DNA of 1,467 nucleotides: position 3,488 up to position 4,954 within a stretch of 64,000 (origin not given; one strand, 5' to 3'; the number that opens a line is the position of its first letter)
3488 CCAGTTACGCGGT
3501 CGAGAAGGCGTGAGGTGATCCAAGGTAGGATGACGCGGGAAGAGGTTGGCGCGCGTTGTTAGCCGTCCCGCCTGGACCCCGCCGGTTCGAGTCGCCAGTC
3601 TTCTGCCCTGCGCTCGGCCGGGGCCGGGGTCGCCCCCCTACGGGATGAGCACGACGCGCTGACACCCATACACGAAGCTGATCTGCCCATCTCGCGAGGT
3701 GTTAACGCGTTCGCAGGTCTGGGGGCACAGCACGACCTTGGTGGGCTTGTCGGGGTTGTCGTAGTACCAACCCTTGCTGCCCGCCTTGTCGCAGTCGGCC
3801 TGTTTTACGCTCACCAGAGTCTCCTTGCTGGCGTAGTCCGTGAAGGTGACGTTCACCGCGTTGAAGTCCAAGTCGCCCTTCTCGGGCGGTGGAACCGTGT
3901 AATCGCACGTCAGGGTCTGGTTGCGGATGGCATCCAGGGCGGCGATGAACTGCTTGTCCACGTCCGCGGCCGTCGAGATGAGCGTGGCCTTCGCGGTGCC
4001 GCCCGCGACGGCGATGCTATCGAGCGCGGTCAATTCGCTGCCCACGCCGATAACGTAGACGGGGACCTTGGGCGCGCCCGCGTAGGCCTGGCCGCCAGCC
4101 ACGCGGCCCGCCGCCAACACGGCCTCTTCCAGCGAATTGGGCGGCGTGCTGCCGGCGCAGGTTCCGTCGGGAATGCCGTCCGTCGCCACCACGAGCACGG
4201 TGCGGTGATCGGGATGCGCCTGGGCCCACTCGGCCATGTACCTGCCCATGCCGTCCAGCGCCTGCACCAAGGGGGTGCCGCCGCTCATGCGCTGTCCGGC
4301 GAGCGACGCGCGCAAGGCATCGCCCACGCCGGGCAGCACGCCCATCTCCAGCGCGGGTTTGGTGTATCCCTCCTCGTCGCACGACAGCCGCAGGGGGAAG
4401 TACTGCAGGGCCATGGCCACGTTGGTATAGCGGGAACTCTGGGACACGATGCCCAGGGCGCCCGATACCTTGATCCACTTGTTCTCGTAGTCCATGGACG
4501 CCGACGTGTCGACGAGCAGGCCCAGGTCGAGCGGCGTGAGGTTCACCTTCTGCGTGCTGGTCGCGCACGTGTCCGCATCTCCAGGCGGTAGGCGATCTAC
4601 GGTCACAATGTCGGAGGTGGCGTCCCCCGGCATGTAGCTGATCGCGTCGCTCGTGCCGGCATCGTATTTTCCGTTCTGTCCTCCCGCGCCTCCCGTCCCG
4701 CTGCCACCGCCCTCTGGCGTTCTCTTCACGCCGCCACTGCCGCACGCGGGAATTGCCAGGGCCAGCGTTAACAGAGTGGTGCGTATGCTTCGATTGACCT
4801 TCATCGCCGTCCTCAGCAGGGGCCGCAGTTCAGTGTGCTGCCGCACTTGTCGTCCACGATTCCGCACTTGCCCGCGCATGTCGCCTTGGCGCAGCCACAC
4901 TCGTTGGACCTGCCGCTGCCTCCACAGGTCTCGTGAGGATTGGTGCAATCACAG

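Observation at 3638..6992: VWA lipoprotein plus Cys-rich-repeat lipoprotein operon with an upstream perfect palindrome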

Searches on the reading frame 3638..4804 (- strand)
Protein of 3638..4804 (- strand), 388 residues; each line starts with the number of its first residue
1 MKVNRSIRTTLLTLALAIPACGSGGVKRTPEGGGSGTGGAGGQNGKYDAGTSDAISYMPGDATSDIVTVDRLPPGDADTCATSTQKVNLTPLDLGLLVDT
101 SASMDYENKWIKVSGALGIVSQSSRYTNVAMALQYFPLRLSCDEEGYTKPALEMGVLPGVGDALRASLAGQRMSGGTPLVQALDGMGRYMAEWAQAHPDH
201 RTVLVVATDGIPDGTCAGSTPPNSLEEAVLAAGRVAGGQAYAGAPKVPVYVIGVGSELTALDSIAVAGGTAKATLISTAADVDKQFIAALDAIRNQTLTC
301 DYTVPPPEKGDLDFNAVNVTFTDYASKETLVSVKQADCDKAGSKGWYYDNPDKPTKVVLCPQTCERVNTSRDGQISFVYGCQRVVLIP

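Call 5: search_protein_families(library=pfam, proteins=[window:3638-4804:-], max_evalue=0.1)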
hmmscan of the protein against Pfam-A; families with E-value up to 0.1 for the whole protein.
window:3638-4804:- (388 aa): 2 families
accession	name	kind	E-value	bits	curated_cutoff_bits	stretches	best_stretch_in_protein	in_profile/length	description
PF00092.34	VWA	-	0.0026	18.5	23.8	1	93-264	1-150/174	von Willebrand factor type A domain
PF13519.12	VWA_2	-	0.03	15.4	27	0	96-125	3-36/107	von Willebrand factor type A domain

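Call 6: search_protein_families(library=ncbifam, proteins=[window:3638-4804:-], max_evalue=0.1)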
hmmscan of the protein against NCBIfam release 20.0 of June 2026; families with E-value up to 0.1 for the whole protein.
window:3638-4804:- (388 aa): 1 family
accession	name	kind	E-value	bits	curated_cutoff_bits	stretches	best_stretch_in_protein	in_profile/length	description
TIGR02442.1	Cob-chelat-sub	hypoth_equivalog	0.0033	15.9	779.45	1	166-213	537-584/641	putative cobaltochelatase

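Call 13: find_homologous_proteins(query=window:3638-4804:-)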
Query window:3638-4804:- (388 aa): 221 proteins with E <= 0.001 among 8000 candidates; the best 120 are listed.
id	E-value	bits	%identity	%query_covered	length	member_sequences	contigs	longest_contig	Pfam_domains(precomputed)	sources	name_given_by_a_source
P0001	7.7e-256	866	100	100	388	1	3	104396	-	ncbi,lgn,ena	-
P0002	5.5e-198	676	79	100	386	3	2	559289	-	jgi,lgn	jgi:hypothetical protein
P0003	5.6e-136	472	68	81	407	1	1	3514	-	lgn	-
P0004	7.0e-133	461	66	81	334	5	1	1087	-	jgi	-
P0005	3.8e-128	446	55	100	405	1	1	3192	-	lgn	-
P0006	9.9e-124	431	62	80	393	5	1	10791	PF00092.35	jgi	jgi:hypothetical protein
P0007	2.2e-110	387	61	72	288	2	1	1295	-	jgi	jgi:hypothetical protein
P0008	6.4e-105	369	64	66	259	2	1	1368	-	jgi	jgi:hypothetical protein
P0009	2.1e-100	354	51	79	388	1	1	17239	-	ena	-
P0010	5.4e-100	353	50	79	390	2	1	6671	-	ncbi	ncbi:MAG: vWA domain-containing protein [Polyangiaceae bacterium]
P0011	5.4e-100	353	48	94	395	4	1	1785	-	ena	-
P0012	1.2e-99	352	50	79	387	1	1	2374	-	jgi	-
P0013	3.7e-99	350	48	87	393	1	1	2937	-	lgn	-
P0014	1.0e-98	349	50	79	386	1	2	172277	-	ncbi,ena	-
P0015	1.5e-98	348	50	79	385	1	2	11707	-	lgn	-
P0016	2.2e-98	348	50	80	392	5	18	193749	-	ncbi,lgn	ncbi:MAG: vWA domain-containing protein [Myxococcales bacterium]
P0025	1.9e-96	341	45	96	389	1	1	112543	-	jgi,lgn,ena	-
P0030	6.3e-96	340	48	79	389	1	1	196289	-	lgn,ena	-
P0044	2.7e-94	334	51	79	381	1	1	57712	PF00092.35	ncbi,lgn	ncbi:MAG: vWA domain-containing protein [Polyangiaceae bacterium]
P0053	6.5e-92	327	51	80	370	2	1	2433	PF00092.35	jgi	jgi:hypothetical protein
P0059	7.7e-91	323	45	97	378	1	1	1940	PF00092.35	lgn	-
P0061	8.9e-90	319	51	79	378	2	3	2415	PF00092.35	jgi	jgi:hypothetical protein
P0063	2.3e-89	318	50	79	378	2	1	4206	PF00092.35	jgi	jgi:hypothetical protein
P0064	2.9e-89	318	49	79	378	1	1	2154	PF00092.35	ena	-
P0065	3.9e-89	317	45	99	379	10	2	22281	PF00092.35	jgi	-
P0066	8.7e-89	316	43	97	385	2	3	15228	PF00092.35,PF13519.13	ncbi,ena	-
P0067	1.2e-88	316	49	80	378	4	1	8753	PF00092.35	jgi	jgi:hypothetical protein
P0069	2.4e-88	315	48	79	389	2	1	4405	PF00092.35,PF13519.13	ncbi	ncbi:MAG TPA: vWA domain-containing protein [Polyangiaceae bacterium]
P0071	1.7e-87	312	49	80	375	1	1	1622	PF00092.35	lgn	-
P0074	1.5e-86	309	48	79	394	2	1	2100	PF00092.35,PF13519.13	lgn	-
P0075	1.7e-85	305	48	79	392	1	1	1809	PF00092.35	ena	-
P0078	3.0e-84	301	47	80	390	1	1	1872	PF00092.35,PF13519.13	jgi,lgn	jgi:Mg-chelatase subunit ChlD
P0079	4.4e-84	301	49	79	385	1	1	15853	PF00092.35,PF13519.13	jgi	jgi:Mg-chelatase subunit ChlD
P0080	3.6e-82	294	47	79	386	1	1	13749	PF00092.35,PF13519.13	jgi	jgi:hypothetical protein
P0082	1.7e-80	289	46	79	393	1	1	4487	PF00092.35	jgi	jgi:hypothetical protein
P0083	1.7e-80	289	46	80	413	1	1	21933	PF00092.35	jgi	jgi:hypothetical protein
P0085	6.4e-80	287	46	81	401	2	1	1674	PF00092.35,PF13519.13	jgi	jgi:Mg-chelatase subunit ChlD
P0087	4.9e-79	284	46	79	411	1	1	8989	PF00092.35,PF13519.13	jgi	jgi:Mg-chelatase subunit ChlD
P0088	3.4e-77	278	43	91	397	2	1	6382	PF00092.35,PF13519.13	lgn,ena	-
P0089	3.4e-76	275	46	80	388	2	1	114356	PF00092.35,PF13519.13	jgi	jgi:Mg-chelatase subunit ChlD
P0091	5.2e-76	274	39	98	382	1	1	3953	PF00092.35,PF13519.13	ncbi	-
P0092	9.1e-76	273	44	79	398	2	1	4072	PF00092.35,PF13519.13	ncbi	-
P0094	3.3e-73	265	45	75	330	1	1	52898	PF00092.35,PF13519.13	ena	-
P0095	1.2e-72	263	43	82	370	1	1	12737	PF00092.35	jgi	jgi:von Willebrand factor type A domain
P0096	1.4e-72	263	39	98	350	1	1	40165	PF00092.35,PF13519.13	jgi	jgi:hypothetical protein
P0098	4.1e-72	261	44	79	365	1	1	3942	PF00092.35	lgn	-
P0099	2.8e-71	259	44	79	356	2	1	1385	PF00092.35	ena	-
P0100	2.9e-71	259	44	79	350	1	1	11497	PF00092.35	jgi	jgi:hypothetical protein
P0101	6.5e-71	257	43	80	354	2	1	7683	PF00092.35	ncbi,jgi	ncbi:MAG TPA: vWA domain-containing protein [Polyangia bacterium]|jgi:hypothetical protein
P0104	8.0e-69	251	42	81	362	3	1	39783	PF00092.35,PF13519.13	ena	-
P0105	9.4e-69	250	43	79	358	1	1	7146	PF00092.35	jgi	jgi:hypothetical protein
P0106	4.7e-68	248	44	79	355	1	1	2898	PF00092.35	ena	-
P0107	4.8e-68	248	43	79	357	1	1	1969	PF00092.35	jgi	jgi:hypothetical protein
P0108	9.2e-67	244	42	79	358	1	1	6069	PF00092.35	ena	-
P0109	1.2e-66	243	44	76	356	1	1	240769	PF00092.35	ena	-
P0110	3.5e-66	242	42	79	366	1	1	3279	PF00092.35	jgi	jgi:hypothetical protein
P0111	1.0e-65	240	39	90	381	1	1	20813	PF00092.35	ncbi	-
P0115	5.4e-63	231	38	82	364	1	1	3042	PF00092.35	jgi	-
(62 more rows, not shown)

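Call 14: find_encoding_contigs(protein=P0001, flank=6000, max_places=3)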
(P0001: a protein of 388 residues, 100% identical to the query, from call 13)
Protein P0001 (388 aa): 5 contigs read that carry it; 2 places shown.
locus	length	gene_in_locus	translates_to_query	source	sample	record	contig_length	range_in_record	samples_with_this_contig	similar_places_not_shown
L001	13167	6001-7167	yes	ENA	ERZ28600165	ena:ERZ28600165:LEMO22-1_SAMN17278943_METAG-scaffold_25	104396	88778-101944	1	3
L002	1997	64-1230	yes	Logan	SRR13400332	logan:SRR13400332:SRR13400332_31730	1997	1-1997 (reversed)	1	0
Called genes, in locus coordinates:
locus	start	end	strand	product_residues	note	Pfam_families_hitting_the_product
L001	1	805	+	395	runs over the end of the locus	PF05359:DUF748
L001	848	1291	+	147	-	PF07332:Phage_holin_3_6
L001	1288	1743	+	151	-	-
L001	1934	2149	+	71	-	-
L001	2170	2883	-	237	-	PF00149:Metallophos, PF12850:Metallophos_2 (faint)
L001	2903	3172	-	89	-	PF04972:BON (weak)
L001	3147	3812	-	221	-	PF14907:NTP_transf_5, PF09970:DUF2204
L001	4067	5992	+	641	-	-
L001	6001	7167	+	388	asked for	-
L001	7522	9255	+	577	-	PF01341:Glyco_hydro_6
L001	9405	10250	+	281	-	PF01814:Hemerythrin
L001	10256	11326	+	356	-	PF13439:Glyco_transf_4, PF13579:Glyco_trans_4_4, PF00534:Glycos_transf_1, PF13692:Glyco_trans_1_4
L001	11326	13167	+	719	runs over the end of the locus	PF14742:GDE_N_bis, PF22422:MGH1-like_GH, PF17389:Bac_rhamnosid6H (faint), PF06202:GDE_C (weak)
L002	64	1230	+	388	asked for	-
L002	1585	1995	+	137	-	?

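Call 15: find_encoding_contigs(protein=P0002, flank=6000, max_places=3)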
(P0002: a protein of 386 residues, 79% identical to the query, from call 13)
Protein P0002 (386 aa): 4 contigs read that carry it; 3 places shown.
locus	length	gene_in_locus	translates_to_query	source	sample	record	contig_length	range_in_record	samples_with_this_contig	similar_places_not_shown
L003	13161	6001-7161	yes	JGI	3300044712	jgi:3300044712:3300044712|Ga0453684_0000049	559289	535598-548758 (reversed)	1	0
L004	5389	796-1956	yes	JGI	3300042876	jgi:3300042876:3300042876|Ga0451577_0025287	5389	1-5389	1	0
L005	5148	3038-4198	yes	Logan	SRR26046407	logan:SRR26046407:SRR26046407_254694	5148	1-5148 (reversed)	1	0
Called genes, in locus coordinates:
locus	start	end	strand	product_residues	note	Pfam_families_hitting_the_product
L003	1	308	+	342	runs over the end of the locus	PF01208:URO-D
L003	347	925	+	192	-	PF07796:DUF1638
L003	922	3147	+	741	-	PF13492:GAF_3 (faint), PF08447:PAS_3, PF01590:GAF, PF13185:GAF_2, PF00512:HisKA, PF02518:HATPase_c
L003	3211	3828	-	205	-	PF00583:Acetyltransf_1 (weak), PF13508:Acetyltransf_7 (faint), PF13527:Acetyltransf_9 (weak)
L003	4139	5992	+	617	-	-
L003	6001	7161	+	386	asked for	-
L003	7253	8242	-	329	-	-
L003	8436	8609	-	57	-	-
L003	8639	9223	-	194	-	PF09206:ArabFuran-catal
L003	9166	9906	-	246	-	PF09206:ArabFuran-catal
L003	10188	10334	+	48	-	-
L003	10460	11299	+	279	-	PF01814:Hemerythrin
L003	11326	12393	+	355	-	PF13439:Glyco_transf_4, PF13579:Glyco_trans_4_4, PF00534:Glycos_transf_1, PF13692:Glyco_trans_1_4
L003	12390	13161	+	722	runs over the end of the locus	PF14742:GDE_N_bis, PF22422:MGH1-like_GH, PF06202:GDE_C (weak)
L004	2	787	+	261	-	?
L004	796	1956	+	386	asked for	-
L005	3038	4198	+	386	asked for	-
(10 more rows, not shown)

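Call 16: find_encoding_contigs(protein=P0016, flank=6000, max_places=2)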
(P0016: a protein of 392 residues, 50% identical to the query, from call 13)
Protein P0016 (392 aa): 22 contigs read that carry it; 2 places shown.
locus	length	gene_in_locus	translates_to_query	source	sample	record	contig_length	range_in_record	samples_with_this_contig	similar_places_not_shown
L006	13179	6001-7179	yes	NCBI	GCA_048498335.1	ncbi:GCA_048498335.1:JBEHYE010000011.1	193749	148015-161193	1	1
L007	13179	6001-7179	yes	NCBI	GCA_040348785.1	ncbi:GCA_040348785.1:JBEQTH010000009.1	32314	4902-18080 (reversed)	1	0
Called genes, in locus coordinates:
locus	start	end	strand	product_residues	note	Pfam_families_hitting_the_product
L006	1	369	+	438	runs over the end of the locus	PF01882:DUF58, PF13519:VWA_2 (weak)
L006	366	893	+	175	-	PF06271:RDD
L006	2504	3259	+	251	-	-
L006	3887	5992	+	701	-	-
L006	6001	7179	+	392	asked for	-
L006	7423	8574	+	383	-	PF08450:SGL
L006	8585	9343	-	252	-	PF06167:Peptidase_M90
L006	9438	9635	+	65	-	-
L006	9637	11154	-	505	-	PF00069:Pkinase, PF07714:PK_Tyr_Ser-Thr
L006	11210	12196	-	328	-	PF00248:Aldo_ket_red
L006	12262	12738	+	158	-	PF00376:MerR, PF13411:MerR_1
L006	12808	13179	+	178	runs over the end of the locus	PF04238:DUF420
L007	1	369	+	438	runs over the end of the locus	PF01882:DUF58, PF13519:VWA_2 (weak)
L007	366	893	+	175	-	PF06271:RDD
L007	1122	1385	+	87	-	-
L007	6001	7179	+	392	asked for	-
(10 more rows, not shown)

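Call 17: find_encoding_contigs(protein=P0030, flank=6000, max_places=2)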
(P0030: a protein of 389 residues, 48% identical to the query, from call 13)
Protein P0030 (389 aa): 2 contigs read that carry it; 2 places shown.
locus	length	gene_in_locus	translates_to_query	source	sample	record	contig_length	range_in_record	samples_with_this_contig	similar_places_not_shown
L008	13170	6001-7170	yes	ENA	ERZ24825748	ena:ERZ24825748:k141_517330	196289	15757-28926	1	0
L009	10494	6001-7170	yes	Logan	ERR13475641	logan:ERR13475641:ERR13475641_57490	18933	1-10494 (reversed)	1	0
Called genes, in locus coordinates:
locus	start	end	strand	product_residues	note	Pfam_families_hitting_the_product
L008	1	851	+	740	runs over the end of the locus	PF00041:fn3, PF16656:Pur_ac_phosph_N (faint), PF25059:FN3_DSCAM-DSCAML_C (faint), PF00041:fn3 (weak), PF00754:F5_F8_type_C, PF22633:F5_F8_type_C_2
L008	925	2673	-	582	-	-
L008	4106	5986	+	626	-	-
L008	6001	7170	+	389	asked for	-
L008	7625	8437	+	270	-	PF08450:SGL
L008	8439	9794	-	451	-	PF00069:Pkinase, PF07714:PK_Tyr_Ser-Thr, PF01636:APH (faint)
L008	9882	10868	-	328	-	PF00248:Aldo_ket_red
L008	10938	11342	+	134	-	PF13411:MerR_1, PF28507:Rv1828_C (faint), PF00376:MerR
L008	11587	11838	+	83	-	-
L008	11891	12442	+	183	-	PF04238:DUF420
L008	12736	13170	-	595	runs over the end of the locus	PF01757:Acyl_transf_3, PF19040:SGNH, PF13472:Lipase_GDSL_2 (weak)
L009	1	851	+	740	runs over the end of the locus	PF00041:fn3, PF16656:Pur_ac_phosph_N (faint), PF25059:FN3_DSCAM-DSCAML_C (faint), PF00041:fn3 (weak), PF00754:F5_F8_type_C, PF22633:F5_F8_type_C_2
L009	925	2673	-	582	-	-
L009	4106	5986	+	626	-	-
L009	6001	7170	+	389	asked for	-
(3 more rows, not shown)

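Call 18: find_encoding_contigs(protein=P0109, flank=6000, max_places=2)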
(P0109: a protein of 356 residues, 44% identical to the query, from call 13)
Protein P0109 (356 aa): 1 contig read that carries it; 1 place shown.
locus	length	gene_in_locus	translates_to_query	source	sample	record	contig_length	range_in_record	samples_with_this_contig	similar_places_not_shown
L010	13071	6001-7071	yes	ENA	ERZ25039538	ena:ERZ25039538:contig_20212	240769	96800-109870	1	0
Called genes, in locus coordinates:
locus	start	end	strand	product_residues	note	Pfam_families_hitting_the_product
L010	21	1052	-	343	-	PF13174:TPR_6 (faint)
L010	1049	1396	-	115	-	PF01212:Beta_elim_lyase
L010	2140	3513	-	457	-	-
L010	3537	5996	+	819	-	-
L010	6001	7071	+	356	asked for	PF00092:VWA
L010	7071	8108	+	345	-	-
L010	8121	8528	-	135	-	-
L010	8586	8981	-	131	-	PF03720:UDPG_MGDP_dh_C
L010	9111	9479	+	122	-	-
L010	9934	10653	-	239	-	PF19567:CpsB_CapC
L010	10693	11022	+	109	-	-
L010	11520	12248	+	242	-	-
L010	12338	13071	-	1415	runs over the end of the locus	PF05147:LANC_like, PF04738:Lant_dehydr_N, PF14028:Lant_dehydr_C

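Call 19: find_encoding_contigs(protein=P0025, flank=6000, max_places=2)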
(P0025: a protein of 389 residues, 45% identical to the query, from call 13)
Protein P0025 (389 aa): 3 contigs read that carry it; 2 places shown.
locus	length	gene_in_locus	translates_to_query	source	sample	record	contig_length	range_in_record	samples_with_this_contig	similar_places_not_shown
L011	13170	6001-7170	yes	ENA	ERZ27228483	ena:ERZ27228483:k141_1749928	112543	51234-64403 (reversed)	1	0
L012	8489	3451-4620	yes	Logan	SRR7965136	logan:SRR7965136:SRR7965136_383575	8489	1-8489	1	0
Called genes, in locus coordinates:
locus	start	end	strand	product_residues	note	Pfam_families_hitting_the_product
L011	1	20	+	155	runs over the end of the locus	PF01124:MAPEG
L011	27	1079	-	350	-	-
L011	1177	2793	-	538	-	PF00069:Pkinase (weak)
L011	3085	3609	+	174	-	PF06271:RDD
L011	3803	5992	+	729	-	-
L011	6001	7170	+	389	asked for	-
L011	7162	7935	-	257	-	PF06167:Peptidase_M90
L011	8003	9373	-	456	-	PF00069:Pkinase, PF07714:PK_Tyr_Ser-Thr, PF03109:ABC1 (weak)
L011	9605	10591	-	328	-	PF00248:Aldo_ket_red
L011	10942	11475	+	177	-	PF04238:DUF420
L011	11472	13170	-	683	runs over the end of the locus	PF12805:FUSC-like (faint), PF04632:FUSC, PF11744:ALMT (weak), PF13515:FUSC_2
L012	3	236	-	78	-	?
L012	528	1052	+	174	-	PF06271:RDD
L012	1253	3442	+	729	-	-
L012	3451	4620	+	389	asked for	-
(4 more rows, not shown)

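Call 34: search_solved_structures(query=A3, max_evalue=1)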
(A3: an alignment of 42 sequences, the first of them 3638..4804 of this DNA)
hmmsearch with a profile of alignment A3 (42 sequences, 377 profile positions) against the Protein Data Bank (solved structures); distinct sequences matched with E-value up to 1: 26.
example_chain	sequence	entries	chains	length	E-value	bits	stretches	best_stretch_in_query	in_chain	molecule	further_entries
6m3y_A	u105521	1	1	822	0.0015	20.5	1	74-204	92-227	Pilus assembly protein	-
6m48_A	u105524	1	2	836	0.0015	20.4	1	74-204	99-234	SpaC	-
21vt_A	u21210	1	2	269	0.0099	17.7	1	182-248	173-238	Cobaltochelatase subunit CobT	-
9uka_G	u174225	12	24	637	0.028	16.3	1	182-248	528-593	Cobaltochelatase subunit CobT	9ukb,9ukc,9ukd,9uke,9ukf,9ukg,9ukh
4hql_A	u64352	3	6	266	0.029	16.2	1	75-219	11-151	Sporozoite surface protein 2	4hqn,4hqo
6bwn_A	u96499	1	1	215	0.074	14.9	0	176-211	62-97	Protocadherin-15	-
6bxu_A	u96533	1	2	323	0.22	13.3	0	176-211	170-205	Protocadherin-15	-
5w1d_A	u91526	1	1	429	0.42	12.4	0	176-211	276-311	Protocadherin-15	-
3rag_A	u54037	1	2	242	0.45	12.3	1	65-131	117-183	uncharacterized protein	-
3txa_A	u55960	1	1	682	0.5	12.2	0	68-100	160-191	Cell wall surface anchor family protein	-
7b7p_A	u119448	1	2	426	0.51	12.1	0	64-106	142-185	Type IV pilus biogenesis protein PilB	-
1tye_B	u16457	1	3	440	0.66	11.7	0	53-101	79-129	Integrin beta-3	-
3tw0_A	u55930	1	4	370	0.71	11.6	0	79-100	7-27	Cell wall surface anchor family protein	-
1ao3_A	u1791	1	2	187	0.72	11.6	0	82-218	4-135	VON WILLEBRAND FACTOR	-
3tvy_A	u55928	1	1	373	0.72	11.6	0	79-100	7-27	Cell wall surface anchor family protein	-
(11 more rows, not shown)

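Call 43: predict_structure(alignment_id=A3)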
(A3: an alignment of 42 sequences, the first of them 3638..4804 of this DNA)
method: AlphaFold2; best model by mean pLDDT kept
length: 388 residues; sequences in the alignment: 42
mean_pLDDT: 82.0   pTM: 0.70
mean pLDDT of the five models: 82.0, 81.8, 81.4, 79.9, 79.2
residues with pLDDT >= 90: 235; 70-90: 70; 50-70: 22; < 50: 61
segments of 3 or more residues with pLDDT < 50: 1-3, 20-59, 64-75
pLDDT, mean of each block of 10 residues (from residue 1): 49 51 36 38 40 39 42 61 81 95 91 96 91 88 90 97 96 84 97 95 96 83 95 97 97 92 96 93 95 86 92 95 93 92 95 94 85 90 73
secondary structure, 60 per line:
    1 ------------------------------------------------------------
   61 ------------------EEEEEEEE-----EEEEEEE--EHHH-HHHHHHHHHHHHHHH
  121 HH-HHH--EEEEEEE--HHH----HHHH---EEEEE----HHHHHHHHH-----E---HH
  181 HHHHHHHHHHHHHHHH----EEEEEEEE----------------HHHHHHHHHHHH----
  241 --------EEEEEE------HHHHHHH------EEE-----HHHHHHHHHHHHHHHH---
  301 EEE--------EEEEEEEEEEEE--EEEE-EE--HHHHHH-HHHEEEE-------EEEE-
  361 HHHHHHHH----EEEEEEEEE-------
elements in order: E79-86 E92-98 H106-122 E129-135 H145-148 E152-156 H161-169 H179-196 E201-208 H225-236 E249-254 H261-267 E274-276 H282-297 E301-303 E312-323 E326-329 H335-340 E345-348 E356-359 H361-368 E373-381
